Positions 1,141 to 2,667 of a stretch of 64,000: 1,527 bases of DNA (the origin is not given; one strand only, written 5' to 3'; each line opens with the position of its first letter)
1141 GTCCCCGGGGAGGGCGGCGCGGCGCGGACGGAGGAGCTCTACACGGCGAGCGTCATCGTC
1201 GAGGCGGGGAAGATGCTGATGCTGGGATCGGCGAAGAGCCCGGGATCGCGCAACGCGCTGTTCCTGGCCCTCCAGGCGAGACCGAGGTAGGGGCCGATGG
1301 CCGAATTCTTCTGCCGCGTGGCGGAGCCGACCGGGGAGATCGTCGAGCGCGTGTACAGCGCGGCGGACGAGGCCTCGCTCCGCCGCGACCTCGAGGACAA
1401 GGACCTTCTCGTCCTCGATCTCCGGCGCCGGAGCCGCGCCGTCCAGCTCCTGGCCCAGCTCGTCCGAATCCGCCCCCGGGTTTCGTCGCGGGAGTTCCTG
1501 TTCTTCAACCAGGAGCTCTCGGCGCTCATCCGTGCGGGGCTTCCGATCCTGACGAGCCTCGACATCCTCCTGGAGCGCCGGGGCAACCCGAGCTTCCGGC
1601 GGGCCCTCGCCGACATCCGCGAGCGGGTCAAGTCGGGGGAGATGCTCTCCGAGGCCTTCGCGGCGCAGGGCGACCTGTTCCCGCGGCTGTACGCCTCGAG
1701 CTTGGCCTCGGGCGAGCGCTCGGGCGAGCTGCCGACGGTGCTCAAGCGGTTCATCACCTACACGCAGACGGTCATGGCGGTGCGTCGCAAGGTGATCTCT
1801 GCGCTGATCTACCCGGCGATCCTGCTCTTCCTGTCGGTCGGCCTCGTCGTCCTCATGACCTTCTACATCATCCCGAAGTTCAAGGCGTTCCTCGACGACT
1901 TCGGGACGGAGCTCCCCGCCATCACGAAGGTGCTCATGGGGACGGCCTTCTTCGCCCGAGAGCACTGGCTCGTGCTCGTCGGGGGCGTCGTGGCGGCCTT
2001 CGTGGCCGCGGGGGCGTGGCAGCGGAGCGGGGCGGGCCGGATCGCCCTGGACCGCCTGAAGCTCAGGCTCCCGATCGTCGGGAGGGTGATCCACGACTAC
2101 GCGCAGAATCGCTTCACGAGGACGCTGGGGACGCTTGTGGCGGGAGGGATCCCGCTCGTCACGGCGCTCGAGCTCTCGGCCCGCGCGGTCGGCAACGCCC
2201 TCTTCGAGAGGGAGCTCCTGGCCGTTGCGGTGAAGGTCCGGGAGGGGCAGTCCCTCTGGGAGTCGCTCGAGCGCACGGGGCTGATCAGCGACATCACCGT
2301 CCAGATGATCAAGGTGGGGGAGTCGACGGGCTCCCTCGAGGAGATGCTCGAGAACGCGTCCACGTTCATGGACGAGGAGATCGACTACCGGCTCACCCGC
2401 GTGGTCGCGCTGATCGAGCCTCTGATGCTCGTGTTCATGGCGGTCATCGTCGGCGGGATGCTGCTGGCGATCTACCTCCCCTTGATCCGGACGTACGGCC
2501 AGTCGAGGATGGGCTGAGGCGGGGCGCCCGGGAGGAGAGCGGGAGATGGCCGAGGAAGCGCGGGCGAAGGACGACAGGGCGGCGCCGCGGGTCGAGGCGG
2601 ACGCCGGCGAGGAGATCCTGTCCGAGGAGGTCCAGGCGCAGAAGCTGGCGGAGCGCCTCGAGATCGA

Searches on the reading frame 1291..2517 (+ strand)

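Call 44: search_protein_families(library=pfam, proteins=[window:1291-2517:+], max_evalue=0.000001)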
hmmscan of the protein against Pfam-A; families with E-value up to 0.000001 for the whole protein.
window:1291-2517:+ (408 aa): 1 family
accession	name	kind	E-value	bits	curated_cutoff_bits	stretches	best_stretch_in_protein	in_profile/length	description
PF00482.28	T2SSF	-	4.6e-59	198.3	25.2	2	275-397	1-125/125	Type II secretion system (T2SS), protein F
